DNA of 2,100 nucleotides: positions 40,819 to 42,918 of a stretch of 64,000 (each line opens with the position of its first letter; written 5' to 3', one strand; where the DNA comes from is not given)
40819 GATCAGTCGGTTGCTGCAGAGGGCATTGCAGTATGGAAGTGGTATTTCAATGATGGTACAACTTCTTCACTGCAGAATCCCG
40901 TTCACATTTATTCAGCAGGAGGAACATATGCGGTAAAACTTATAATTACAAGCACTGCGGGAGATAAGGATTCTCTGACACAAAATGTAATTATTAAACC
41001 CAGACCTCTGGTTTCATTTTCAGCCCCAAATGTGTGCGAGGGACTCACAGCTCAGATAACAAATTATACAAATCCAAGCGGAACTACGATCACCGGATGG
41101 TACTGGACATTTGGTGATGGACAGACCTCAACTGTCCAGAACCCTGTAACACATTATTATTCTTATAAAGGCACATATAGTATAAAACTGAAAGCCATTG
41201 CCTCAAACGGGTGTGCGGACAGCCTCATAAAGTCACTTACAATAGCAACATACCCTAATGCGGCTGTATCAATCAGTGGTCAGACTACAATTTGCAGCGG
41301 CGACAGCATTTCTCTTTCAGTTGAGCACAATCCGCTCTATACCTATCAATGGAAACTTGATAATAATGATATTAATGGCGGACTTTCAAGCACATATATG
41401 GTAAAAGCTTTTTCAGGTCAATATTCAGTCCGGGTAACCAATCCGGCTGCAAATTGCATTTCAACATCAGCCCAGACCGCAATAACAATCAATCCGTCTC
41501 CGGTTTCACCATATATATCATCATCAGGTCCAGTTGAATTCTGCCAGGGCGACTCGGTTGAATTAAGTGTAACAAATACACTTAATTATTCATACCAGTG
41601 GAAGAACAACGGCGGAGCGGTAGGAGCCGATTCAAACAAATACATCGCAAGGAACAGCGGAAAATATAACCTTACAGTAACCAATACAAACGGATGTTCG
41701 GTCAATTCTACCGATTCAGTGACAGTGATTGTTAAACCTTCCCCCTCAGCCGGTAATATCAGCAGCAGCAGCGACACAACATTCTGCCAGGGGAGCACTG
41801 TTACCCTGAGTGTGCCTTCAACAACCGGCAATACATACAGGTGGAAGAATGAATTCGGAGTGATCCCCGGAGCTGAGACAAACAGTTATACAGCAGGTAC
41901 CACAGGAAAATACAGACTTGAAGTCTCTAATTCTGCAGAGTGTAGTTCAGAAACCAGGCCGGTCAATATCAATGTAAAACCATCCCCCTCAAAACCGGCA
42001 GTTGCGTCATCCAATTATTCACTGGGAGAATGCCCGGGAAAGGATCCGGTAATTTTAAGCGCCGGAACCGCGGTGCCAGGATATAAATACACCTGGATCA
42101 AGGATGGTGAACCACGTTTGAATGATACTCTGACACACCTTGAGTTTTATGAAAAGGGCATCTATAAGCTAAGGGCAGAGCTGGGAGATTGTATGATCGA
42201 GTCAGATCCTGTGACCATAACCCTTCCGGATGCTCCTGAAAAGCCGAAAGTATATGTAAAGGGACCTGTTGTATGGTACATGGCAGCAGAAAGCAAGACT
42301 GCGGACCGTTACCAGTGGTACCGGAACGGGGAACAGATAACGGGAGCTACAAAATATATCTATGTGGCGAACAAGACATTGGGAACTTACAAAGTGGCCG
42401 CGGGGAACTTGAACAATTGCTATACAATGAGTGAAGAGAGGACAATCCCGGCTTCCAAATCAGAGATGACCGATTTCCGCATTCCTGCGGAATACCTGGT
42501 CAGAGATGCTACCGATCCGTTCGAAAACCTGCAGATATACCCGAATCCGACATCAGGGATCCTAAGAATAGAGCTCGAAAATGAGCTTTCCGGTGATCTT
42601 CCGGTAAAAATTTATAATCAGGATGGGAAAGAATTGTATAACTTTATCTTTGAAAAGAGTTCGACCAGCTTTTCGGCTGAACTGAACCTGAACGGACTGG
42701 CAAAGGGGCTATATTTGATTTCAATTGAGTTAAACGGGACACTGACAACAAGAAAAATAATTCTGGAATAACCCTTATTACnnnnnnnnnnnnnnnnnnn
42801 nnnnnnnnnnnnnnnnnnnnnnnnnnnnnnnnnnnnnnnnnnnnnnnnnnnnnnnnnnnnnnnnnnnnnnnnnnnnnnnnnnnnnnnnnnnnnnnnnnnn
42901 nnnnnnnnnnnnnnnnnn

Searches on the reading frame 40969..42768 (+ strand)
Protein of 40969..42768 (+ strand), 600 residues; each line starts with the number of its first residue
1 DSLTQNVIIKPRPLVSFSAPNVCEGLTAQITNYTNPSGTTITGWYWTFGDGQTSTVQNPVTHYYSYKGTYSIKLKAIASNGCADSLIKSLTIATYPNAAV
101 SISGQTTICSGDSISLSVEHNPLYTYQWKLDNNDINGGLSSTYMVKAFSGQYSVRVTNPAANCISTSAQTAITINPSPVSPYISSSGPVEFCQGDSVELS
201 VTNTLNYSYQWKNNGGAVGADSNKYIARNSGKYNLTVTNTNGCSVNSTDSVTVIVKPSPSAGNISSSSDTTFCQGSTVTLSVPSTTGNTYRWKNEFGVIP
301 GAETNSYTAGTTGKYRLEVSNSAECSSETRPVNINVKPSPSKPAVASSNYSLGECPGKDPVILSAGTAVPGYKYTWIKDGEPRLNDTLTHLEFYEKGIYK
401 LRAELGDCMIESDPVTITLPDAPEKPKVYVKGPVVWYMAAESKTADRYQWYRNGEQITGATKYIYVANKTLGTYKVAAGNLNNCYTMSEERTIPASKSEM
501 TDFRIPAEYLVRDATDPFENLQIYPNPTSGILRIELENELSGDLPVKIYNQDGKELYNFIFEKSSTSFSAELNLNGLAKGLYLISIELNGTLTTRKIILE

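Call 70: search_protein_families(library=ncbifam, proteins=[window:40969-42768:+], max_evalue=0.01)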
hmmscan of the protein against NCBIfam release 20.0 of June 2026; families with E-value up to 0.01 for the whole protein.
window:40969-42768:+ (600 aa): 2 families
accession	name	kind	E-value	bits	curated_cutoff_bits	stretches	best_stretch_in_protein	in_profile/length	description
TIGR04183.1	Por_Secre_tail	domain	6.3e-12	45.3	23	1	523-599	1-71/72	T9SS type A sorting domain-containing protein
NF038113.1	T9SSA_dep_M36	equivalog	1.5e-10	39.9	885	1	499-599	767-868/869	T9SS-dependent M36 family metallopeptidase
